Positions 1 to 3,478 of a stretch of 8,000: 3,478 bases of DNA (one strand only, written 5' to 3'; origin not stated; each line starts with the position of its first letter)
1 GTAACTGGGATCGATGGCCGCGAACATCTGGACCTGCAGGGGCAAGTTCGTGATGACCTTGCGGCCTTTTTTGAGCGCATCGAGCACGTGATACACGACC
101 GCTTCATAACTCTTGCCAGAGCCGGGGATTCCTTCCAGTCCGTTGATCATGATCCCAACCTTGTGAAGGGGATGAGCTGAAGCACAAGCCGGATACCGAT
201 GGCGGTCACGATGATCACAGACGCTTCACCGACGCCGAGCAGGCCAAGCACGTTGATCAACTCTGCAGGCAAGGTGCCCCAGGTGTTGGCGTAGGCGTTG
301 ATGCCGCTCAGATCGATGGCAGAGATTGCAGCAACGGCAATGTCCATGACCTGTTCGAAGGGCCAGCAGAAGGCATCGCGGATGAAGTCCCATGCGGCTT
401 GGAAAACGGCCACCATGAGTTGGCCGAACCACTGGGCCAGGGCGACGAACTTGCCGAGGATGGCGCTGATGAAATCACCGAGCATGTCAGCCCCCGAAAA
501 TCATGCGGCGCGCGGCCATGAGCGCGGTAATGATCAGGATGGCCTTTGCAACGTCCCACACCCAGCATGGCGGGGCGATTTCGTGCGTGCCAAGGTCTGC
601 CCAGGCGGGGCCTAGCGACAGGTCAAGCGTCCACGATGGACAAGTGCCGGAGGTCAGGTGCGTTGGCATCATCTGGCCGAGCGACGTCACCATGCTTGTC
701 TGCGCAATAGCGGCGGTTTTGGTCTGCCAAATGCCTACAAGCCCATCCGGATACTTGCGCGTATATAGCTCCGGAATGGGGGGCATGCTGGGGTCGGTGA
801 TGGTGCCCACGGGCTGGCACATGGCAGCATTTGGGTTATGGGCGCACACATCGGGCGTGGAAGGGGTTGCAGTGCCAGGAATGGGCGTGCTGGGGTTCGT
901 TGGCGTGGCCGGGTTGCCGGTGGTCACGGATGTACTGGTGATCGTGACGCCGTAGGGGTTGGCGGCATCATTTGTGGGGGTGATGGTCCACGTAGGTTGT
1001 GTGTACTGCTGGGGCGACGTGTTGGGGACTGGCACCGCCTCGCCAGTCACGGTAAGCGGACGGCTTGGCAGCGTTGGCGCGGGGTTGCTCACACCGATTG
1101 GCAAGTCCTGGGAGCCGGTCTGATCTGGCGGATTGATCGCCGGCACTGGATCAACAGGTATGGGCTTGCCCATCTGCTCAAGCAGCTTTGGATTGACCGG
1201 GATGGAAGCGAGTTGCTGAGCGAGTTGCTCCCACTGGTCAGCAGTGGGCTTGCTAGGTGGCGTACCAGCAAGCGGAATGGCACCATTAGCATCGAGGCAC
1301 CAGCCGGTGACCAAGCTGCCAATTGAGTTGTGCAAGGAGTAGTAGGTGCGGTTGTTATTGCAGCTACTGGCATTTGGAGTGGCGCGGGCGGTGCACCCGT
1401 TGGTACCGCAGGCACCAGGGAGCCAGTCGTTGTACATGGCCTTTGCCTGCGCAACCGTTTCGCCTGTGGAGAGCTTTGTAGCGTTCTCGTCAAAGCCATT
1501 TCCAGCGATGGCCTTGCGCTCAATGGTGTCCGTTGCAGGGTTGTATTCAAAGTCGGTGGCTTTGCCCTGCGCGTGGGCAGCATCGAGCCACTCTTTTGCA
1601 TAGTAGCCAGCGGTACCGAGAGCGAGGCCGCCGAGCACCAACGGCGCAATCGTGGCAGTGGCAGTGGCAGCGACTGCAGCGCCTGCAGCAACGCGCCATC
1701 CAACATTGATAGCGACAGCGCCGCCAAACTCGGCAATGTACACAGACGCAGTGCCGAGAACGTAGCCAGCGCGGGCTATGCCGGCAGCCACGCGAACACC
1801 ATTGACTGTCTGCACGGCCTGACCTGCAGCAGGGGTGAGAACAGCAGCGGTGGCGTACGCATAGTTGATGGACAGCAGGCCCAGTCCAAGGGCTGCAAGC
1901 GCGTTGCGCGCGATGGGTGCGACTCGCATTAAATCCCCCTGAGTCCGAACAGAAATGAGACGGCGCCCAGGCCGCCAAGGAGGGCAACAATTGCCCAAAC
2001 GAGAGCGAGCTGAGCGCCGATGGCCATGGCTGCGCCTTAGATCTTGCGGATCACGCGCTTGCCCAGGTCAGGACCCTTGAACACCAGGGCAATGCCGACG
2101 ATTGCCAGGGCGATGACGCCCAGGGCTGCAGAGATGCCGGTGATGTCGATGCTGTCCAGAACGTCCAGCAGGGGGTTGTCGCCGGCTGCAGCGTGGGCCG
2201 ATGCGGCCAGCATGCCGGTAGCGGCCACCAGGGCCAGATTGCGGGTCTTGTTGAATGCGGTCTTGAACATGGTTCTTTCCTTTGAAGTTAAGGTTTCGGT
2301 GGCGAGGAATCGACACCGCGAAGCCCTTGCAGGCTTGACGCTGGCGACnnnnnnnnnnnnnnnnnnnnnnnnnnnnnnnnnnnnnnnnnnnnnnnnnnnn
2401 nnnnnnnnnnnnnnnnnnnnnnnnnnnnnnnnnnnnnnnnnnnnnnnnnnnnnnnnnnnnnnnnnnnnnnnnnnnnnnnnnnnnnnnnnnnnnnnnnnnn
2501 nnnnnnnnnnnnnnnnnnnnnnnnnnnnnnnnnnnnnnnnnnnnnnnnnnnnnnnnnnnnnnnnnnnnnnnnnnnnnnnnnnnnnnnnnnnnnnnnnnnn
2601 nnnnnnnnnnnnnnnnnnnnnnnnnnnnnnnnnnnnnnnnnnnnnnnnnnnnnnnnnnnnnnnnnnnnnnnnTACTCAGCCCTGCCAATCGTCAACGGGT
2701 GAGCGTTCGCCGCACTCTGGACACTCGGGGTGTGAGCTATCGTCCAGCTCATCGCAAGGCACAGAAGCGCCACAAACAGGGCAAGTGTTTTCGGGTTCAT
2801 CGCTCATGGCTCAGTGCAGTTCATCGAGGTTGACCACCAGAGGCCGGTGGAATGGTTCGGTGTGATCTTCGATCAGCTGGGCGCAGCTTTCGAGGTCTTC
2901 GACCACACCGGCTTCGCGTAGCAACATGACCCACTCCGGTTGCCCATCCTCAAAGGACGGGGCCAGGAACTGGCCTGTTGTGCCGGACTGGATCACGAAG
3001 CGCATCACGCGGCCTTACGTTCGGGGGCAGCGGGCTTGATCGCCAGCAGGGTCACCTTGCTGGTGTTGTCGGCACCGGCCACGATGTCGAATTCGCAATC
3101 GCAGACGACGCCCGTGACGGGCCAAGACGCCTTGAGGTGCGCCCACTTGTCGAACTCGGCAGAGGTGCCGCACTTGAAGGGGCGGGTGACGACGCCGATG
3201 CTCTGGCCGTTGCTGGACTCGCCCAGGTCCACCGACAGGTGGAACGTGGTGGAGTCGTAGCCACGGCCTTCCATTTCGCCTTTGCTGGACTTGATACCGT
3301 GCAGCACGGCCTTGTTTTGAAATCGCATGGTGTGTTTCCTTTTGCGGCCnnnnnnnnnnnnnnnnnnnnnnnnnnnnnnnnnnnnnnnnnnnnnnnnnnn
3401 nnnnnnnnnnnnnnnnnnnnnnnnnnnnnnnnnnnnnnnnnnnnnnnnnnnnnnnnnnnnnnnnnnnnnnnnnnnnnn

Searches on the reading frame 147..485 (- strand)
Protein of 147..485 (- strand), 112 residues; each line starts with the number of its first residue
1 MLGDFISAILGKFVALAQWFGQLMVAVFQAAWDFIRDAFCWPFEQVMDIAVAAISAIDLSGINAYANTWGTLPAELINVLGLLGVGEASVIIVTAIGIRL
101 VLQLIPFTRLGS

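Call 60: search_protein_families(library=phrogs, proteins=[window:147-485:-], max_evalue=0.01)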
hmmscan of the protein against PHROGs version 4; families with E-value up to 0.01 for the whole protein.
window:147-485:- (112 aa): 3 families
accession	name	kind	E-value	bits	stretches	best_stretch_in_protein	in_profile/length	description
phrog_974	-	head and packaging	3.6e-20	73.8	1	5-109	1-106/107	minor head protein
phrog_306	-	head and packaging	1.6e-10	42.7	1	14-107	9-115/115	minor head protein Ace-like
phrog_1242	-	head and packaging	4.5e-07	30.9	1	60-104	40-85/97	minor head protein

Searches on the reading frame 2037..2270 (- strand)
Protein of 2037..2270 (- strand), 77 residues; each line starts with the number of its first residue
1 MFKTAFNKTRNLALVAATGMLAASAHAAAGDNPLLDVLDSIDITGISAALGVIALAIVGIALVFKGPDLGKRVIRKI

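Call 60: search_protein_families(library=phrogs, proteins=[window:2037-2270:-], max_evalue=0.01)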
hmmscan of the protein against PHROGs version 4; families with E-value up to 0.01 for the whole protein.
window:2037-2270:- (77 aa): 4 families
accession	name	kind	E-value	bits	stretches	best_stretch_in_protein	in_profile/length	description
phrog_6548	-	head and packaging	3.5e-18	66.7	1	6-77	10-79/79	major coat protein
phrog_3354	-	head and packaging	1.1e-06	29.4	1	40-76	7-43/44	major capsid protein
phrog_28600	-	head and packaging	3.6e-06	28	1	34-76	39-81/82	major head protein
phrog_2186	-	head and packaging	0.003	18.6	1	6-65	4-68/80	virion structural protein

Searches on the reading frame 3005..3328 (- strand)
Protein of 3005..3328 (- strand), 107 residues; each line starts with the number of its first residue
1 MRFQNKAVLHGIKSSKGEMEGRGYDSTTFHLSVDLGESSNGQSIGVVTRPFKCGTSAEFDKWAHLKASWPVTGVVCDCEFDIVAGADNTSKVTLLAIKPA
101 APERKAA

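Call 3: search_protein_families(library=pfam, proteins=[window:3005-3328:-], max_evalue=1)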
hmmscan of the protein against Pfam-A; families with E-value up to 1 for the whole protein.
window:3005-3328:- (107 aa): 0 families

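Call 4: search_protein_families(library=phrogs, proteins=[window:3005-3328:-], max_evalue=1)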
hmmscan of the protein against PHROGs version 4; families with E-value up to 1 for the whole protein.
window:3005-3328:- (107 aa): 2 families
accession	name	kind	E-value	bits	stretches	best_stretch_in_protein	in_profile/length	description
phrog_4994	-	unknown function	1.1e-19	71.7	1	1-101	1-94/103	-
phrog_10043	-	unknown function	0.32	11.7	1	62-74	18-30/35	-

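Call 7: search_protein_families(library=ncbifam, proteins=[window:3005-3328:-], max_evalue=1)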
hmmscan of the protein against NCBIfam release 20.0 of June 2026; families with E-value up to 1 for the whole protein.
window:3005-3328:- (107 aa): 0 families
